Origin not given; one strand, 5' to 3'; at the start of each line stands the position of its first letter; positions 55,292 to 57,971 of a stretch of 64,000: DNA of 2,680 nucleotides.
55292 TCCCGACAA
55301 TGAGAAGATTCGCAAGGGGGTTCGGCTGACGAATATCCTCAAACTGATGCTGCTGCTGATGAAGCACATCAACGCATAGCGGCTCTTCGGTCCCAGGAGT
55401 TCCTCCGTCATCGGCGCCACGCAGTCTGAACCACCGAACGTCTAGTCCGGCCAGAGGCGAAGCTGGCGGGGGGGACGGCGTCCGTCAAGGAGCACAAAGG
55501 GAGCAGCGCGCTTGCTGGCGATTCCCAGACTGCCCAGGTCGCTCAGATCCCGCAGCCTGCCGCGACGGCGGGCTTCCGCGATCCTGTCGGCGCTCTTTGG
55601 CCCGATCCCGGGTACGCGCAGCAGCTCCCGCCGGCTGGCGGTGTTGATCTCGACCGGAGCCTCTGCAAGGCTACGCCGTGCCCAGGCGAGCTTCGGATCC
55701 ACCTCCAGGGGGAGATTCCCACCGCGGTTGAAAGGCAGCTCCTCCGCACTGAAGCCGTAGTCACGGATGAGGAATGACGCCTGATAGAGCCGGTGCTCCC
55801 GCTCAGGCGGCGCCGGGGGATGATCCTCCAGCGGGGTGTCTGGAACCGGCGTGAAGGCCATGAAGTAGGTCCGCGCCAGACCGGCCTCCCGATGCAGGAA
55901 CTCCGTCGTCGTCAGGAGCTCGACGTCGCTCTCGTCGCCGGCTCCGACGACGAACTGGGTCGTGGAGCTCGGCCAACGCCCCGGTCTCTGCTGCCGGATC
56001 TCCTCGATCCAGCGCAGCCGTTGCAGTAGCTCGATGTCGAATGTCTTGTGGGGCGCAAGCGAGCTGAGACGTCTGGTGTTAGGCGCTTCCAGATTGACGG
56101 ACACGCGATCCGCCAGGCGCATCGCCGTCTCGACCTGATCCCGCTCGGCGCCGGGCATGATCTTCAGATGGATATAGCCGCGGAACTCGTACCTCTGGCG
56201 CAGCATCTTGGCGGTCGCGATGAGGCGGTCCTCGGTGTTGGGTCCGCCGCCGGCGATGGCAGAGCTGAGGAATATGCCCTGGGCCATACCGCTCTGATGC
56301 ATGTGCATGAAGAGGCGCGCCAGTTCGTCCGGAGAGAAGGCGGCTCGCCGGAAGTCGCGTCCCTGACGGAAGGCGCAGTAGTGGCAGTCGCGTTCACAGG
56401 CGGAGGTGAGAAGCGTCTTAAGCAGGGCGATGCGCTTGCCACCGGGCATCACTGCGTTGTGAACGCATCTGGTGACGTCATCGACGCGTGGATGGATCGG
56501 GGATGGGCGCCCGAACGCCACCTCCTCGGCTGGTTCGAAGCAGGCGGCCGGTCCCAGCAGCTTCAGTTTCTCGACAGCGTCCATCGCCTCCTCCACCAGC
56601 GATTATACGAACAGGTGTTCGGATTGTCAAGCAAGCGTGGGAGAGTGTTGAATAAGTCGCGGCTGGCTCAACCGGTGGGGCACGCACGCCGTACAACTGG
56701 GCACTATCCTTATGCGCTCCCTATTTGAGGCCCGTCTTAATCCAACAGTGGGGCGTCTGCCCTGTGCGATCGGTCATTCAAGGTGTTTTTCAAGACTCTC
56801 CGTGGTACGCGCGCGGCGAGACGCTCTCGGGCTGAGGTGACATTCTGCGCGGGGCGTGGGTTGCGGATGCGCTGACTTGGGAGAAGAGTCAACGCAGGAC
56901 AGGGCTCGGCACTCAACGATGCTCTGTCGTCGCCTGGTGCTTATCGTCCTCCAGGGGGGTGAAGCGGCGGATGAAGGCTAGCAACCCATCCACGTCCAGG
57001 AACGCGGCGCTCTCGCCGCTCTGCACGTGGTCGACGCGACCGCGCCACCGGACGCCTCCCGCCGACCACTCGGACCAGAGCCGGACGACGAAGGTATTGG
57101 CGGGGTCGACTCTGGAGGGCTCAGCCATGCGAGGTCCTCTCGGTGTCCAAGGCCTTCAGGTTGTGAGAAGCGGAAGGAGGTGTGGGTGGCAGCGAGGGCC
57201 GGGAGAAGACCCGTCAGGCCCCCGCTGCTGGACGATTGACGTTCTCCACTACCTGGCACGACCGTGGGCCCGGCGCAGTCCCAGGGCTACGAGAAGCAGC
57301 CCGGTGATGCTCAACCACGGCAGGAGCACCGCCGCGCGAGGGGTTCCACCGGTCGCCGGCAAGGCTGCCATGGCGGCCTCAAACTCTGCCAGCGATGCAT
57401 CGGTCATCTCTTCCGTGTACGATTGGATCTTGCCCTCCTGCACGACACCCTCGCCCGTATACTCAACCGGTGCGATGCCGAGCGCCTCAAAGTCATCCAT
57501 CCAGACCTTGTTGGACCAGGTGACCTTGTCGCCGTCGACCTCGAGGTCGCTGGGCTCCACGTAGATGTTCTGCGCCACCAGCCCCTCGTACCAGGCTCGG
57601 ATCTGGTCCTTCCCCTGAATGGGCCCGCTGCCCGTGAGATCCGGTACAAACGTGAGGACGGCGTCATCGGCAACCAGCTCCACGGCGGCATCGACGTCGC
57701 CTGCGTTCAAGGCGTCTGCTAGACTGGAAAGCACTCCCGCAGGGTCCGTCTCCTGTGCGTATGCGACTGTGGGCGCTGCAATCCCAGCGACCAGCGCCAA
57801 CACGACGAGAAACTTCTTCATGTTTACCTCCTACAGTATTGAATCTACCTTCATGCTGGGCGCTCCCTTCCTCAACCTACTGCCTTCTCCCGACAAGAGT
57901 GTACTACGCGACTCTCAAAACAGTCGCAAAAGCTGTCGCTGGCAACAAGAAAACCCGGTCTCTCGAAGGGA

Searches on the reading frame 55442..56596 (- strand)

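Call 11: search_protein_families(library=pfam, proteins=[window:55442-56596:-], max_evalue=0.001)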
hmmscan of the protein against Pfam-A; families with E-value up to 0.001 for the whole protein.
window:55442-56596:- (384 aa): 6 families
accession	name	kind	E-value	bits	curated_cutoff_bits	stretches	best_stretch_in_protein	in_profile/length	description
PF04055.27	Radical_SAM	-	5.4e-11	43.4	29.5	1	63-234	3-166/166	Radical SAM superfamily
PF12836.13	HHH_3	-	7.7e-09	36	27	1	313-355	4-47/65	Helix-hairpin-helix motif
PF00633.29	HHH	-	1.7e-06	28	24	1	317-341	5-29/30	Helix-hairpin-helix motif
PF14520.12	HHH_5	-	5.1e-05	24.1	27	1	316-344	28-56/57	Helix-hairpin-helix domain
PF14716.13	HHH_8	-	7.1e-05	23.5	30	1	306-347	33-72/73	Helix-hairpin-helix domain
PF21176.3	RecR_HhH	-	0.0005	20.3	27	0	324-340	7-23/45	RecR, helix-hairpin-helix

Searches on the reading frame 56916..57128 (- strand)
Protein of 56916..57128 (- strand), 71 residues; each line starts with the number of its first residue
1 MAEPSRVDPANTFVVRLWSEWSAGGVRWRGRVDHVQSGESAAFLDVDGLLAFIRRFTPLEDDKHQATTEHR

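Call 28: search_protein_families(library=pfam, proteins=[window:56916-57128:-], max_evalue=1)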
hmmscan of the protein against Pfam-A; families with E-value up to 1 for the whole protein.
seq(71 aa): 0 families

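Call 29: search_protein_families(library=ncbifam, proteins=[window:56916-57128:-], max_evalue=1)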
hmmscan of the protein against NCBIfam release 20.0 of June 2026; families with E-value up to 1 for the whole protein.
seq(71 aa): 0 families

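Call 33: find_homologous_proteins(query=A2, max_evalue=0.001)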
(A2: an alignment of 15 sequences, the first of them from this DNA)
Query A2 (15 sequences) (71 aa, profile of the alignment): 68 proteins with E <= 0.001 among 731 candidates.
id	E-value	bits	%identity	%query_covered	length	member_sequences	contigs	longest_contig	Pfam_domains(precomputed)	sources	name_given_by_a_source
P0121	3.4e-24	102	97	100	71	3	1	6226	-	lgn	-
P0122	4.8e-24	101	63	100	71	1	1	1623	-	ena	-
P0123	6.5e-24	101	65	92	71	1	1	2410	-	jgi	-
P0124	8.2e-24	101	63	99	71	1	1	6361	-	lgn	-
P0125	8.7e-24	101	61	100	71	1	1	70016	-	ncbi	-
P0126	3.8e-23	98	66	92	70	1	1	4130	-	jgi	jgi:hypothetical protein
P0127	4.3e-23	98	66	92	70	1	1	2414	-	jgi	jgi:hypothetical protein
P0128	4.5e-23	98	56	99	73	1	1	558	-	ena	-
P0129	7.6e-23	98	62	100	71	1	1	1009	-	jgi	jgi:hypothetical protein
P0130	7.7e-23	98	64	94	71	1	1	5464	-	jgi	jgi:hypothetical protein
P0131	8.0e-23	97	76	77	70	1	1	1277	-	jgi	jgi:hypothetical protein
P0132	1.1e-22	97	75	79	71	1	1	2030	-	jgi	jgi:hypothetical protein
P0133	1.1e-22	97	63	94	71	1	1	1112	-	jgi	jgi:hypothetical protein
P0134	1.6e-22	96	59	100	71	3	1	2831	-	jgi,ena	-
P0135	3.0e-22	96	66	92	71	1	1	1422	-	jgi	jgi:hypothetical protein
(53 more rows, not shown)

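Call 61: predict_structure(alignment_id=A4)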
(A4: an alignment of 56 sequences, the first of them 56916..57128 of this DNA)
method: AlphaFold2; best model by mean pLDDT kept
length: 71 residues; sequences in the alignment: 56
mean_pLDDT: 79.6   pTM: 0.61
mean pLDDT of the five models: 79.6, 79.2, 78.1, 78.0, 78.0
residues with pLDDT >= 90: 40; 70-90: 10; 50-70: 11; < 50: 10
segments of 3 or more residues with pLDDT < 50: 62-71
pLDDT, mean of each block of 10 residues (from residue 1): 62 95 90 96 95 84 39 37
secondary structure, 60 per line:
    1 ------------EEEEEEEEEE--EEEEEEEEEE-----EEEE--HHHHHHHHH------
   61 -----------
elements in order: E13-22 E25-34 E40-43 H46-54

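Call 63: search_protein_representatives(alignment_id=A4)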
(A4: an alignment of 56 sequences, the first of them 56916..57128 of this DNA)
Query: 56 sequences, 71 profile positions. Proteins with E-value up to 0.001 (for the whole library): 7532; up to 1e-10: 535; up to 1e-30: 0. The best 150 are listed.
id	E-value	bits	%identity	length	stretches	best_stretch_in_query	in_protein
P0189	1.1e-24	101.9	-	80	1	4-68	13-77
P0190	4.8e-24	99.8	-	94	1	6-69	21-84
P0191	3.2e-23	97.2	-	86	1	1-67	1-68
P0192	1.1e-22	95.5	-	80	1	1-69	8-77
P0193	1.2e-22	95.3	-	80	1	2-63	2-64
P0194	2.0e-22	94.7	-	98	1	1-69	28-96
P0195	4.3e-22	93.6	-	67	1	1-62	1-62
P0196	4.9e-22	93.4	-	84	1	1-63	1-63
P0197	7.8e-22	92.8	-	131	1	1-65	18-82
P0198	9.8e-22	92.4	-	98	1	5-66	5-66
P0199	1.3e-21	92.1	-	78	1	2-69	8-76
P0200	2.3e-21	91.3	-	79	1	1-69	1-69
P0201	4.5e-21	90.3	-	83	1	3-63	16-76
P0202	4.9e-21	90.2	-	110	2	7-58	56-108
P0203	5.0e-21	90.2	-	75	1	7-68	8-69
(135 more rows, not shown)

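Call 70: fold_search(model_id=the predicted structure, library=pdb)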
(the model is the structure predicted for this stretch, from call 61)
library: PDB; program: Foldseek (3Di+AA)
matches with E <= 10: 551; with E <= 0.001: 0
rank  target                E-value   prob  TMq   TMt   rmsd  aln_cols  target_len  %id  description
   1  2kvt_MODEL_1_A        8.3e-01  0.66  0.50  0.50   9.7        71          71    8  solution NMR structure of yaiA from Escherichia Eoli. Northeast Structural Genomics Target ER244 (released 2010-05-19)
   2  5ib7_42               8.3e-01  0.44  0.38  0.21   5.8        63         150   16  Structure of T. thermophilus 70S ribosome complex with mRNA, tRNAfMet, near-cognate tRNALys with U-G mismatch in the  (released 2016-05-25)
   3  8uu4_e                8.3e-01  0.38  0.32  0.17   5.0        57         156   12  Cryo-EM structure of the Listeria innocua 70S ribosome in complex with HPF (structure I-A) (released 2024-02-28)
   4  4rh9_A                8.8e-01  0.28  0.33  0.10  12.6        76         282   16  Crystal structure of PTPN3 (PTPH1) H812F, M883G mutant in complex with Eps15 pTyr849 peptide (released 2015-03-11)
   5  5npg_MODEL_1_A        9.4e-01  0.33  0.34  0.31   5.0        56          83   16  Solution structure of Drosophila melanogaster Loquacious dsRBD1 (released 2017-10-04)
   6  1rq0_B                9.4e-01  0.33  0.35  0.11   5.0        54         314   15  Crystal structure of peptide releasing factor 1 (released 2004-08-17)
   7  8gwh_A                9.4e-01  0.28  0.33  0.09  12.8        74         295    9  PTPN21 PTP domain C1108S mutant in complex with SRC pTyr530 peptide (released 2023-09-20)
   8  8cf1_E                1.0e+00  0.72  0.45  0.59   4.0        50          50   14  Tetracycline bound to the 30S head (released 2023-07-26)
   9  1fjg_E                1.0e+00  0.44  0.38  0.21   5.7        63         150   16  STRUCTURE OF THE THERMUS THERMOPHILUS 30S RIBOSOMAL SUBUNIT IN COMPLEX WITH THE ANTIBIOTICS STREPTOMYCIN, SPECTINOMYCI (released 2000-09-25)
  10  7qca_SC0              1.1e+00  0.51  0.38  0.14   3.8        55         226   13  Spraguea lophii ribosome (released 2022-11-30)
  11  7olc_SC               1.1e+00  0.44  0.37  0.15   4.4        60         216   13  Thermophilic eukaryotic 80S ribosome at idle POST state (released 2022-01-26)
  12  4v95_CE               1.1e+00  0.33  0.35  0.20   5.5        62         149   18  Crystal structure of YAEJ bound to the 70S ribosome (released 2014-07-09)
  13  2x5h_D                1.1e+00  0.20  0.33  0.27  10.8        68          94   12  Crystal structure of the ORF131 L26M L51M double mutant from Sulfolobus islandicus rudivirus 1 (released 2010-07-21)
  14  8yig_B                1.1e+00  0.16  0.31  0.27  13.0        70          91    8  DmDcr-2/LoqsPD/slm2 in initial binding state (released 2025-03-05)
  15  8uu9_e                1.1e+00  0.44  0.37  0.19   5.2        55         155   13  Cryo-EM structure of the ratcheted Listeria innocua 70S ribosome (head-swiveled) in complex with HflXr and pe/E-tRNA ( (released 2024-02-28)
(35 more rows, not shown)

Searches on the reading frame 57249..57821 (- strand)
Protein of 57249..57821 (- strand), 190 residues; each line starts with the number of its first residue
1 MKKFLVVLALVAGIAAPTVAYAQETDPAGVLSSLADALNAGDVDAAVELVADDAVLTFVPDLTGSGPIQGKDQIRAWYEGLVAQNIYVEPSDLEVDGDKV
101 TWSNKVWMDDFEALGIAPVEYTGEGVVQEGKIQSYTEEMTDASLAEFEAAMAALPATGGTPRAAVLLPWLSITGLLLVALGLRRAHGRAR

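Call 11: search_protein_families(library=pfam, proteins=[window:57249-57821:-], max_evalue=0.001)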
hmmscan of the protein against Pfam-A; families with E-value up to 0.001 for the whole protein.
window:57249-57821:- (190 aa): 3 families
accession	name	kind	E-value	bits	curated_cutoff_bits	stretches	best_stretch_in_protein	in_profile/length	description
PF12680.13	SnoaL_2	-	3e-11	44.2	27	1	35-103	5-70/102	SnoaL-like domain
PF07366.18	SnoaL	-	0.00019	21.7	28.4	1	31-101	4-72/126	SnoaL-like polyketide cyclase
PF14534.12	DUF4440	-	0.00066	20.5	25.2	0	32-95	6-64/107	Domain of unknown function (DUF4440)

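Call 28: search_protein_families(library=pfam, proteins=[window:57249-57821:-], max_evalue=1)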
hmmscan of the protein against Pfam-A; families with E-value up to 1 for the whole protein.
window:57249-57821:- (190 aa): 5 families
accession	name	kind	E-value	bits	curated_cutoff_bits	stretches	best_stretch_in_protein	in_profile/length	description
PF12680.13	SnoaL_2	-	3e-11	44.2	27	1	35-103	5-70/102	SnoaL-like domain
PF07366.18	SnoaL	-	0.00019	21.7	28.4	1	31-101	4-72/126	SnoaL-like polyketide cyclase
PF14534.12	DUF4440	-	0.00066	20.5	25.2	1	32-95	6-64/107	Domain of unknown function (DUF4440)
PF13577.12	SnoaL_4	-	0.012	16.1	24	1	31-81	13-60/126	SnoaL-like domain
PF02136.26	NTF2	-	0.24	12.3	21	1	33-92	8-63/116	Nuclear transport factor 2 (NTF2) domain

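Call 29: search_protein_families(library=ncbifam, proteins=[window:57249-57821:-], max_evalue=1)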
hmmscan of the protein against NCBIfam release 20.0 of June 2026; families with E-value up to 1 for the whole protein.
window:57249-57821:- (190 aa): 6 families
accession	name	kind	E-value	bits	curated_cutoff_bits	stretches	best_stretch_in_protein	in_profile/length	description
TIGR02246.1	TIGR02246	subfamily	0.00022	21.2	33.95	1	30-87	9-62/128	SgcJ/EcaC family oxidoreductase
TIGR02096.1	TIGR02096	subfamily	0.00033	21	97.1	1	35-81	8-51/129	ketosteroid isomerase-related protein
NF006089.0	PRK08241.1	subfamily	0.016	14.3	240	1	22-83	214-272/343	RNA polymerase subunit sigma-70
NF049865.1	outer_TDE2508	subfamily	0.066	12.4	125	1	1-48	1-46/437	TDE2508 family outer membrane beta-barrel protein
NF007214.0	PRK09636.1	subfamily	0.13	11.4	271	1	23-83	169-232/293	RNA polymerase sigma factor SigJ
NF033919.1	PA2779_fam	subfamily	0.15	12.2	40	1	127-163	62-98/123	PA2779 family protein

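Call 60: search_protein_families(library=pfam, alignment_id=A5, max_evalue=0.001)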
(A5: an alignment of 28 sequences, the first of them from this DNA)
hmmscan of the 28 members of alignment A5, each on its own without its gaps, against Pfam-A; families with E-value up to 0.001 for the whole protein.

A. member 1, seq(190 aa): 3 families
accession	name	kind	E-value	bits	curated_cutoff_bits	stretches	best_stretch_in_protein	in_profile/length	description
PF12680.13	SnoaL_2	-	3e-11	44.2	27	1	35-103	5-70/102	SnoaL-like domain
PF07366.18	SnoaL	-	0.00019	21.7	28.4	1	31-101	4-72/126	SnoaL-like polyketide cyclase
PF14534.12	DUF4440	-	0.00066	20.5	25.2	0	32-95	6-64/107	Domain of unknown function (DUF4440)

B. families by the number of members that match (of 28 scanned): 30 families (the first 25 are shown)
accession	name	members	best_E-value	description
PF07366.18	SnoaL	3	2.8e-39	SnoaL-like polyketide cyclase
PF12680.13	SnoaL_2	3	5.7e-24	SnoaL-like domain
PF01370.27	Epimerase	2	1.3e-42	NAD dependent epimerase/dehydratase family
PF05368.20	NmrA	2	3e-32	NmrA-like family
PF13460.12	NAD_binding_10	2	5.3e-29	NAD(P)H-binding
PF01073.25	3Beta_HSD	2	6.9e-22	3-beta hydroxysteroid dehydrogenase/isomerase family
PF13229.12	Beta_helix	2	1.1e-21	Right handed beta helix region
PF19540.4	DUF6064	1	1e-44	Family of unknown function (DUF6064)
PF16363.11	GDP_Man_Dehyd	1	5.9e-27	GDP-mannose 4,6 dehydratase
PF15902.12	Sortilin-Vps10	1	6.2e-25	Sortilin, neurotensin receptor 3,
PF07993.18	NAD_binding_4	1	1.3e-21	Male sterility protein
PF13279.12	4HBT_2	1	3e-21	Thioesterase-like superfamily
PF03061.28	4HBT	1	2.1e-13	Thioesterase superfamily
PF04321.23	RmlD_sub_bind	1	2.7e-13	RmlD substrate binding domain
PF02566.24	OsmC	1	2.5e-12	OsmC-like protein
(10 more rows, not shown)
